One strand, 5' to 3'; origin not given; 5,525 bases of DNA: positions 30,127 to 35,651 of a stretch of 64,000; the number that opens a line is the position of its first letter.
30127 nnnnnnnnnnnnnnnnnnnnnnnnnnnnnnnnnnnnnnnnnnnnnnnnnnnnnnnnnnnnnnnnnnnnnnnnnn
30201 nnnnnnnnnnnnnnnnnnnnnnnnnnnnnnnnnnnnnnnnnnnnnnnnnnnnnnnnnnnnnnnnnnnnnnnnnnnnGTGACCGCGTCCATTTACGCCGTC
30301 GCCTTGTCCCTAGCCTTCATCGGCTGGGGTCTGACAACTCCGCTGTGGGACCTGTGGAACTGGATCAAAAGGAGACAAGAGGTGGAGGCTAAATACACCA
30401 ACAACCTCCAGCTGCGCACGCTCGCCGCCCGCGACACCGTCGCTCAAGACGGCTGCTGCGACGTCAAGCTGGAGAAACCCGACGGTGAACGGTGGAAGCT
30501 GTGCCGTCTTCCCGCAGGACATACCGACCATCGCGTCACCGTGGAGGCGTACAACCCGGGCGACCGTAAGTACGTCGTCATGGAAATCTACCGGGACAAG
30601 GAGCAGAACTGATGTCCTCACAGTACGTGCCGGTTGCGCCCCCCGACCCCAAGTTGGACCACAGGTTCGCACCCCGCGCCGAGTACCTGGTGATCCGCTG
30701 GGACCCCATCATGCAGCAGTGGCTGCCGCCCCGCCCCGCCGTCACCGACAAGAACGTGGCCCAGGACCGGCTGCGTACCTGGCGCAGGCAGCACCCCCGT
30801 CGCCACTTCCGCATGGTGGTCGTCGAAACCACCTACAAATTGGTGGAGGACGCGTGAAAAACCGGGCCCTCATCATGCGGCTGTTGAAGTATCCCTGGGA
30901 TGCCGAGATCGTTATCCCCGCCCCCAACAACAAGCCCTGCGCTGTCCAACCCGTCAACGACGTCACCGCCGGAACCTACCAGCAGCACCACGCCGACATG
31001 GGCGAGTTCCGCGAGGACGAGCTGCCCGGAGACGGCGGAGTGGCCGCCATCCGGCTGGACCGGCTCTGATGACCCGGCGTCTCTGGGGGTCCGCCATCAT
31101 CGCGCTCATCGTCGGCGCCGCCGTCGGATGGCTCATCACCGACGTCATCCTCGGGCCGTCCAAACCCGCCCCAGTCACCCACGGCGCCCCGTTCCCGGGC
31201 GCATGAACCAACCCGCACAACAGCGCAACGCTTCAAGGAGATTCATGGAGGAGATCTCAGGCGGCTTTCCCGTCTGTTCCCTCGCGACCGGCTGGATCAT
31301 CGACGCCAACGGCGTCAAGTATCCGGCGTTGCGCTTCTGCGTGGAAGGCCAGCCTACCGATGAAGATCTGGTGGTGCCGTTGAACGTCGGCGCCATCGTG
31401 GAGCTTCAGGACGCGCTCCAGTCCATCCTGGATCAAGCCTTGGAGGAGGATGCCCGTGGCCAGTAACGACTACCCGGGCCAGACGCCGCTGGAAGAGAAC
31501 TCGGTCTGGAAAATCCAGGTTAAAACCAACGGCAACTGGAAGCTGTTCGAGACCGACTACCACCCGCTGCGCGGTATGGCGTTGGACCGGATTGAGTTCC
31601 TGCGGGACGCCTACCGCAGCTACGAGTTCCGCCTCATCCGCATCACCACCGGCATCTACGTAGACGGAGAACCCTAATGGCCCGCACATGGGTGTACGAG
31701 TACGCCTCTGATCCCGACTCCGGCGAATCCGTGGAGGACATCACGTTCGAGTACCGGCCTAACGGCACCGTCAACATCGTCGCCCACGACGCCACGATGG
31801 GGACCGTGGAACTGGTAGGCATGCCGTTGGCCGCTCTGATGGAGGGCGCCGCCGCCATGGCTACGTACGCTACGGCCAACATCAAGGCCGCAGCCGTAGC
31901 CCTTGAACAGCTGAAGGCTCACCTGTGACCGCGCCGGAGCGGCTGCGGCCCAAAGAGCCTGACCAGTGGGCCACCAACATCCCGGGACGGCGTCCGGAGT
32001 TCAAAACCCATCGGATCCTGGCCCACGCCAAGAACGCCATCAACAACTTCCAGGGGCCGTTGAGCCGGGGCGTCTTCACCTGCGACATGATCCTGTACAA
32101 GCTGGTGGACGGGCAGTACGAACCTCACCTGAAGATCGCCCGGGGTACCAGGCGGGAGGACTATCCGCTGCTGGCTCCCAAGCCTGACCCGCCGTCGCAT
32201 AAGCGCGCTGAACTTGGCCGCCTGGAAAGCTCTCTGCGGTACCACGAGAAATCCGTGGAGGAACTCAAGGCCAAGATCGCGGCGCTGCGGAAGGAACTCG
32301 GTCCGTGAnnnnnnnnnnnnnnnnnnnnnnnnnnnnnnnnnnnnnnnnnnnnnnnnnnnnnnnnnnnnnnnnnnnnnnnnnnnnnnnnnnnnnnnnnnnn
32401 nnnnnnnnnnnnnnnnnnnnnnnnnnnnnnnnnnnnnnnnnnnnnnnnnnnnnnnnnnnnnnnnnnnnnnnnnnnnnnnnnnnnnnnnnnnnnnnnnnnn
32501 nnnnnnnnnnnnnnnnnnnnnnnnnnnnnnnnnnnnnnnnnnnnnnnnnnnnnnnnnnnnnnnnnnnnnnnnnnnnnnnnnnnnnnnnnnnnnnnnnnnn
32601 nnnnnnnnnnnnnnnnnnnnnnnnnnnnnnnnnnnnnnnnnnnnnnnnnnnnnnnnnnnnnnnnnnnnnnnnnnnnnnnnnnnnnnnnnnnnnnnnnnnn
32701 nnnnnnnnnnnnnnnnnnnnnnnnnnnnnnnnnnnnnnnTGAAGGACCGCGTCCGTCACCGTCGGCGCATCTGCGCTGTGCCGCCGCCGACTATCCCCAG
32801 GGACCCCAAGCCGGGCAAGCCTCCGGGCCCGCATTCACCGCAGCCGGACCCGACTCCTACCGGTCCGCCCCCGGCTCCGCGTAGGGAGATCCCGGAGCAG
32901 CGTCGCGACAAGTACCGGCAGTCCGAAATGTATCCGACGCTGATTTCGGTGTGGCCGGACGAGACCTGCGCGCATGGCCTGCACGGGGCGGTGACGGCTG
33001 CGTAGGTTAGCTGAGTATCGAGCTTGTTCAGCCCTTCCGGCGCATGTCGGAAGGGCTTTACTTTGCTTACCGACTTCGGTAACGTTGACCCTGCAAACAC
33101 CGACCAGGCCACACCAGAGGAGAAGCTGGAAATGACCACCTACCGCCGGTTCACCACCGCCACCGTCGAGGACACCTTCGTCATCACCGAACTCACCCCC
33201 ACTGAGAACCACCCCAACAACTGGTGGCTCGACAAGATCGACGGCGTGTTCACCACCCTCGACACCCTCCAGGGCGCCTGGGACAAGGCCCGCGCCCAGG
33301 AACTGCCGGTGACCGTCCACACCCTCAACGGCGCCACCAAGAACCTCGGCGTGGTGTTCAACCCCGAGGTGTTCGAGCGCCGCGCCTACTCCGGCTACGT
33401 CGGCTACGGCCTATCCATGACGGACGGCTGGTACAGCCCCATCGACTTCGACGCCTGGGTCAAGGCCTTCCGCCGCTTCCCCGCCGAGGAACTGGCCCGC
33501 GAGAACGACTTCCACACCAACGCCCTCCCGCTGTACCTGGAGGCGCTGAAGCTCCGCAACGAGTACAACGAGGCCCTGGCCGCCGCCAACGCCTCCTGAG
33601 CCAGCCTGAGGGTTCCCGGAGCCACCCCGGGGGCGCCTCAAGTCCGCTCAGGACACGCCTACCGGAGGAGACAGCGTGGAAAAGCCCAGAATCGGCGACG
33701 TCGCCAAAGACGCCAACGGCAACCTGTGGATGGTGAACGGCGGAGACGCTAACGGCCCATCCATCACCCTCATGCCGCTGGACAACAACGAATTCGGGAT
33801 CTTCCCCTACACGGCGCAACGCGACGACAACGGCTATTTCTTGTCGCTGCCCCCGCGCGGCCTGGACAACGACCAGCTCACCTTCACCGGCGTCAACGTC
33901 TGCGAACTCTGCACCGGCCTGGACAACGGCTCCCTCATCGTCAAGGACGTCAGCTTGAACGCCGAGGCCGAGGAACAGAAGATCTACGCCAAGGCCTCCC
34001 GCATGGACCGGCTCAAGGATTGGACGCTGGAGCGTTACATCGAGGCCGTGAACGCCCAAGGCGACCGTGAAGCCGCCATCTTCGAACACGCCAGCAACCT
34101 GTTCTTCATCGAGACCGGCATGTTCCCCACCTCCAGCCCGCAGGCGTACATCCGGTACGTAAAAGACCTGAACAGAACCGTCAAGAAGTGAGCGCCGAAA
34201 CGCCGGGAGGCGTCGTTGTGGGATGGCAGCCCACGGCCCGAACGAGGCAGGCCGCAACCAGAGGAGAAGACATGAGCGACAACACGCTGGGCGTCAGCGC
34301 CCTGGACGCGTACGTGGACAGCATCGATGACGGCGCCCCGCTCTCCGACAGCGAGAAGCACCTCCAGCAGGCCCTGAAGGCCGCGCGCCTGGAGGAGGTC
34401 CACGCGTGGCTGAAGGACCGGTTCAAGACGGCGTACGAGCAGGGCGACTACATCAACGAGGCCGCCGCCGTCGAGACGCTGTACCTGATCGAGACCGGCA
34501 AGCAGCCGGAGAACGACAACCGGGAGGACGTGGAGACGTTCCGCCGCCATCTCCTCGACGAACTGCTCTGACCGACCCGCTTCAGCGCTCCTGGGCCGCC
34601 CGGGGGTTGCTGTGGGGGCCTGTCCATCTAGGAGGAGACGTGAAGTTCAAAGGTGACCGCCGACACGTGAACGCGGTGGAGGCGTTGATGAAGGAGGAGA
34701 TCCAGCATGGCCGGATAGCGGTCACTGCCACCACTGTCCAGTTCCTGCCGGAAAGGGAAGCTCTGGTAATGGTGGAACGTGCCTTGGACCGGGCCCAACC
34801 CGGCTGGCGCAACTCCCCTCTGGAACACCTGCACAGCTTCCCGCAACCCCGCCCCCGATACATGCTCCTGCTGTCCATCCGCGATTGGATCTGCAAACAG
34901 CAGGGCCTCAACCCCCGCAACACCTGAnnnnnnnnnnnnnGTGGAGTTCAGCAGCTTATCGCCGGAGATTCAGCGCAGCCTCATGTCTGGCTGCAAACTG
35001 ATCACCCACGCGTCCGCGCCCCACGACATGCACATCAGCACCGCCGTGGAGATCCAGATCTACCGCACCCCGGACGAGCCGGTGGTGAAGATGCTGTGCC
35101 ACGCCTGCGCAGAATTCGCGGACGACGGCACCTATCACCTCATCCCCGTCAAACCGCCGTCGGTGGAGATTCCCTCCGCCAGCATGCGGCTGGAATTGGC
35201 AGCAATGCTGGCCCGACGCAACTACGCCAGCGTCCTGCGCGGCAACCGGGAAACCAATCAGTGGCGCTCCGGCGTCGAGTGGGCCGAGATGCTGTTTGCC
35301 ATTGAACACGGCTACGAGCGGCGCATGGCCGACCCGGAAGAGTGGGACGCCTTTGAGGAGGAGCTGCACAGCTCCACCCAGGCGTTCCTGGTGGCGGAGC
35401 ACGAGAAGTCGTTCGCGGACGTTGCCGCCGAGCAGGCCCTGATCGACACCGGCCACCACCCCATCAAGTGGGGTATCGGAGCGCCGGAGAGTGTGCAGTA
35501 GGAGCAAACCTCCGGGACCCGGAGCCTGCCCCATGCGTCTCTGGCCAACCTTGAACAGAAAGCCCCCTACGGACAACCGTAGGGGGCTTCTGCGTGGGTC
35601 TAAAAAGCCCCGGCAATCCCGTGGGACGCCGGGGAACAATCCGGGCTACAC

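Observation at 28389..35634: A 7-kb block of ~20 small opposite-strand genes sits inside the virion structural operon, headed by the same promoter module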

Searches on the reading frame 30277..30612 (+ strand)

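Call 17: search_protein_families(library=pfam, proteins=[window:30277-30612:+], max_evalue=0.1)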
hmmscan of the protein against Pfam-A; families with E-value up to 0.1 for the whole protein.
window:30277-30612:+ (111 aa): 1 family
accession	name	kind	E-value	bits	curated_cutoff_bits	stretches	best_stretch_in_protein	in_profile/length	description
PF19135.5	DUF5818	-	0.013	15.5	27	1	65-91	13-41/57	Protein of unknown function (DUF5818)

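Call 19: search_protein_families(library=phrogs, proteins=[window:30277-30612:+], max_evalue=0.01)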
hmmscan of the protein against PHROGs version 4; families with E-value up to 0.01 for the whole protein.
window:30277-30612:+ (111 aa): 0 families

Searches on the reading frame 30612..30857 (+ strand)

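Call 17: search_protein_families(library=pfam, proteins=[window:30612-30857:+], max_evalue=0.1)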
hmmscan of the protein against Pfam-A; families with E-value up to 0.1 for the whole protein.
window:30612-30857:+ (81 aa): 1 family
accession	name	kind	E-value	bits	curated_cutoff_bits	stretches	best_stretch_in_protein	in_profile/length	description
PF12515.13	CaATP_NAI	-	0.094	12.7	25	0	44-70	7-38/45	Ca2+-ATPase N terminal autoinhibitory domain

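Call 19: search_protein_families(library=phrogs, proteins=[window:30612-30857:+], max_evalue=0.01)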
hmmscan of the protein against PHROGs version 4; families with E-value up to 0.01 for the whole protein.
window:30612-30857:+ (81 aa): 0 families

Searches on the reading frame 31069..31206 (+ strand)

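Call 17: search_protein_families(library=pfam, proteins=[window:31069-31206:+], max_evalue=0.1)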
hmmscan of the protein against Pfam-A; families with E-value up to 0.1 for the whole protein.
window:31069-31206:+ (45 aa): 0 families

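Call 19: search_protein_families(library=phrogs, proteins=[window:31069-31206:+], max_evalue=0.01)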
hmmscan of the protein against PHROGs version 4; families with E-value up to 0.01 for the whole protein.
window:31069-31206:+ (45 aa): 1 family
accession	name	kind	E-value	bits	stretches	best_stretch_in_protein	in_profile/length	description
phrog_7319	-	unknown function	0.0097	16.9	0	5-30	15-40/54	-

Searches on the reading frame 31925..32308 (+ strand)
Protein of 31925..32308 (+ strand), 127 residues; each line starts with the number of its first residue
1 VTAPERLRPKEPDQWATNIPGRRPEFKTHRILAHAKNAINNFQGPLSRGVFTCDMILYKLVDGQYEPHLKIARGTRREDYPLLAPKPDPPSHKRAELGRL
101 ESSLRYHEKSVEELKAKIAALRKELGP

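Call 18: search_protein_families(library=pfam, proteins=[window:31925-32308:+], max_evalue=0.1)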
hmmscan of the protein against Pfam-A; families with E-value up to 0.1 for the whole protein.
window:31925-32308:+ (127 aa): 3 families
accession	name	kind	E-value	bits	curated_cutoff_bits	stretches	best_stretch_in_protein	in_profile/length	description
PF23991.1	DUF7310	-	0.0073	17.2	40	1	93-126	28-61/83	Coiled-coil region of unknown function (DUF7310)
PF16515.11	HIP1_clath_bdg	-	0.02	15.7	28.8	1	92-124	63-95/99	Clathrin-binding domain of Huntingtin-interacting protein 1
PF00831.28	Ribosomal_L29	-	0.032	14.7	24.5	1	108-125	5-22/57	Ribosomal L29 protein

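Call 20: search_protein_families(library=phrogs, proteins=[window:31925-32308:+], max_evalue=0.01)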
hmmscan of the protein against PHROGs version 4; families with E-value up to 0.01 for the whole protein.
window:31925-32308:+ (127 aa): 0 families

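Call 47: find_homologous_proteins(query=window:31925-32308:+, max_evalue=0.001)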
Query window:31925-32308:+ (127 aa): 2 proteins with E <= 0.001 among 29 candidates.
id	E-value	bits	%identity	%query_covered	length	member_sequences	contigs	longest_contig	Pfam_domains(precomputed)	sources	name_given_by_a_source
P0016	1.1e-79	283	99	100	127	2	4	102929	-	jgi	jgi:hypothetical protein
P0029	1.7e-45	172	66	99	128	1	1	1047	-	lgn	-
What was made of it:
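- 31925..32308 (+): i13, 127 aa, the island gene most widely shared between relatives. The word-indexed search finds only 2 database clusters (call 47).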

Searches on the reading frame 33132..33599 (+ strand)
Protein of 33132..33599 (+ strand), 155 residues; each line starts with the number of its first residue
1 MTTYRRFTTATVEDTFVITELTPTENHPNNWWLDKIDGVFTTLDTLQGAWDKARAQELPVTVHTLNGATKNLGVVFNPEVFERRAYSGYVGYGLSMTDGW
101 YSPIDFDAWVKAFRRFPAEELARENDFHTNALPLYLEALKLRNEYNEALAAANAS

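Call 18: search_protein_families(library=pfam, proteins=[window:33132-33599:+], max_evalue=0.1)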
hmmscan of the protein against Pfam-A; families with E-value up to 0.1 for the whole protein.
window:33132-33599:+ (155 aa): 0 families

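Call 20: search_protein_families(library=phrogs, proteins=[window:33132-33599:+], max_evalue=0.01)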
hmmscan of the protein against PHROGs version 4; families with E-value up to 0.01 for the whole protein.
window:33132-33599:+ (155 aa): 1 family
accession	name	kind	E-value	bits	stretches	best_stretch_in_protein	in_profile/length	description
phrog_35999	-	unknown function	0.00045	21.4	1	82-111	193-222/226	-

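Call 61: search_solved_structures(query=window:33132-33599:+, max_evalue=1)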
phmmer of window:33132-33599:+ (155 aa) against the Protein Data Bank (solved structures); distinct sequences matched with E-value up to 1: 2.
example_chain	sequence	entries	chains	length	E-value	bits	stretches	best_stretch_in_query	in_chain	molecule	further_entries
8h2i_bE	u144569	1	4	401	0.52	13.4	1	45-97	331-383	MCPv4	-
6bqc_A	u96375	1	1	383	0.66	13.1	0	65-109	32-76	Cyclopropane-fatty-acyl-phospholipid synthase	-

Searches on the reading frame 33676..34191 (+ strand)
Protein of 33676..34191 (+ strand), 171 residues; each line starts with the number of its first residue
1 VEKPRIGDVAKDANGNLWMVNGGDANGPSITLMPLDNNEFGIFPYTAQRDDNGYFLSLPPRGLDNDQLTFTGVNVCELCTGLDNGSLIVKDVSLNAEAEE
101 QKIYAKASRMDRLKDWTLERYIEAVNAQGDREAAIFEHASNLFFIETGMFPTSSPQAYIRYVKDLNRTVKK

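Call 18: search_protein_families(library=pfam, proteins=[window:33676-34191:+], max_evalue=0.1)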
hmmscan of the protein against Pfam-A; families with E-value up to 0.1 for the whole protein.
window:33676-34191:+ (171 aa): 0 families

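Call 20: search_protein_families(library=phrogs, proteins=[window:33676-34191:+], max_evalue=0.01)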
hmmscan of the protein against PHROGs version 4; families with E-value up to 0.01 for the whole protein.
window:33676-34191:+ (171 aa): 0 families

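Call 53: find_related_loci(query=window:33676-34191:+, collection=viral_contigs, flank=8000)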
Query window:33676-34191:+ (171 aa) in viral_contigs; peptide patterns used: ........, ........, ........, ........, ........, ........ (x = any residue, [..] = any of these).
No stretch of DNA in the collection matches any of the patterns.

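Call 54: find_encoding_contigs(protein=window:33676-34191:+, flank=10000, max_places=6)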
Protein window:33676-34191:+ (171 aa): 4 contigs read that carry it; 3 places shown.
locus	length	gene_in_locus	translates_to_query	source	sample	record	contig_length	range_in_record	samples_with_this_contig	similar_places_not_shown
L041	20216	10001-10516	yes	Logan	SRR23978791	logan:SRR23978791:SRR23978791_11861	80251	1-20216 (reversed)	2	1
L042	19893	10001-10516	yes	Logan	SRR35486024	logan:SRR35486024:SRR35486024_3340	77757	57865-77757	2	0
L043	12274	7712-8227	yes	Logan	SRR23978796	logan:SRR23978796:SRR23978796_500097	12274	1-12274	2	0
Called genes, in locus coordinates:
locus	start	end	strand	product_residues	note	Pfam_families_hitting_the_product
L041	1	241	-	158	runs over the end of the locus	-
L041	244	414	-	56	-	-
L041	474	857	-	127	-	-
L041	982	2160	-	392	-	PF18906:Phage_tube_2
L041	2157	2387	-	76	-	-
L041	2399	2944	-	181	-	-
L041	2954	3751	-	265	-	-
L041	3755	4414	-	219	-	-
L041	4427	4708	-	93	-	-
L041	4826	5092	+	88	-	-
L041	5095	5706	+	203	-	-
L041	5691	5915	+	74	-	-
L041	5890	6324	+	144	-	-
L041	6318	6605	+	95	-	-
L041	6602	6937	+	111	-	-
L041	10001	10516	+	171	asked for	-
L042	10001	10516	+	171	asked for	-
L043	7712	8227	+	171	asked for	-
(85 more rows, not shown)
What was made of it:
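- Checked: Independent pipeline gene calls on three near-identical contigs from other samples also give exactly 20 + genes between a 93-aa and a 459-aa - strand gene (call 54).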

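Call 60: search_solved_structures(query=window:33676-34191:+, max_evalue=1)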
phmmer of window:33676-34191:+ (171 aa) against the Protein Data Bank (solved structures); distinct sequences matched with E-value up to 1: 0.

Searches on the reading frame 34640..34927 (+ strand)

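Call 18: search_protein_families(library=pfam, proteins=[window:34640-34927:+], max_evalue=0.1)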
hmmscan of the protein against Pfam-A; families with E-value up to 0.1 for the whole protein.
window:34640-34927:+ (95 aa): 2 families
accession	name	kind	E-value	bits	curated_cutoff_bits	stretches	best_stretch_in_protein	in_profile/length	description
PF19876.4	DUF6349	-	0.06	13.8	25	1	44-62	85-103/169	Family of unknown function (DUF6349)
PF00504.26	Chloroa_b-bind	-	0.082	13.8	22.3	1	12-39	26-53/162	Chlorophyll A-B binding protein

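Call 20: search_protein_families(library=phrogs, proteins=[window:34640-34927:+], max_evalue=0.01)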
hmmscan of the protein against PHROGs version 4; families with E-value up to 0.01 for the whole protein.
window:34640-34927:+ (95 aa): 0 families

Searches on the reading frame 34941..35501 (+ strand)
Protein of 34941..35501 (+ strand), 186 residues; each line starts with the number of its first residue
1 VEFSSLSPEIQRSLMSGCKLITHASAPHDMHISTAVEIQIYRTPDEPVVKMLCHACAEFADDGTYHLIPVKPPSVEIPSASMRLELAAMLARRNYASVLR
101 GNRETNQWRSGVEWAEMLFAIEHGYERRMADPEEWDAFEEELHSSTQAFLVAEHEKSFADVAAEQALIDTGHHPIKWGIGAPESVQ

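Call 18: search_protein_families(library=pfam, proteins=[window:34941-35501:+], max_evalue=0.1)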
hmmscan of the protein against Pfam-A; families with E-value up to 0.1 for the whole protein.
window:34941-35501:+ (186 aa): 1 family
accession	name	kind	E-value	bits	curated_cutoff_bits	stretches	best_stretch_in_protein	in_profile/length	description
PF02358.22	Trehalose_PPase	-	0.038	13.6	27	1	62-141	5-83/235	Trehalose-phosphatase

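Call 20: search_protein_families(library=phrogs, proteins=[window:34941-35501:+], max_evalue=0.01)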
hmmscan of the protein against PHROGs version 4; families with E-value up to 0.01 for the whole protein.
window:34941-35501:+ (186 aa): 0 families

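Call 51: find_related_loci(query=window:34941-35501:+, collection=viral_contigs, flank=8000)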
Query window:34941-35501:+ (186 aa) in viral_contigs; peptide patterns used: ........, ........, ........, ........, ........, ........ (x = any residue, [..] = any of these).
4 stretches matched a pattern, but none encodes a relative of the query by tblastn (E <= 1e-3).

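Call 59: search_solved_structures(query=window:34941-35501:+, max_evalue=1)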
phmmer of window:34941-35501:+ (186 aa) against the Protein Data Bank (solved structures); distinct sequences matched with E-value up to 1: 0.

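Call 73: predict_structure(protein=window:34941-35501:+)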
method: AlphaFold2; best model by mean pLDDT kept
length: 186 residues; sequences in the alignment: 1
mean_pLDDT: 38.8   pTM: 0.25
mean pLDDT of the five models: 38.8, 38.5, 37.1, 35.7, 35.6
residues with pLDDT >= 90: 0; 70-90: 0; 50-70: 15; < 50: 171
segments of 3 or more residues with pLDDT < 50: 1-44, 46-129, 145-147, 149-186
pLDDT, mean of each block of 10 residues (from residue 1): 34 38 36 41 43 37 34 37 43 39 35 40 44 56 48 40 35 27 26
secondary structure, 60 per line:
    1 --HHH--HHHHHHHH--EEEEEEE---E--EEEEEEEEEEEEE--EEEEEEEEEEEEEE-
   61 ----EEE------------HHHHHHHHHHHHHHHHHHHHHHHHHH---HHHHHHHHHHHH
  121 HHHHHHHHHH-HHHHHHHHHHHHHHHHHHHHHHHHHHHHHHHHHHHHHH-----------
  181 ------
elements in order: H8-15 E18-24 E31-43 E46-59 E65-67 H80-105 H109-130 H132-169
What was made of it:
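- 34941..35501 (+): i20, 186 aa. Last gene of unit B. The single-sequence AF2 model is unusable (call 73).
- Tried and rejected: The single-sequence AF2 model of i20 had pLDDT 39 and was unusable (call 73).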
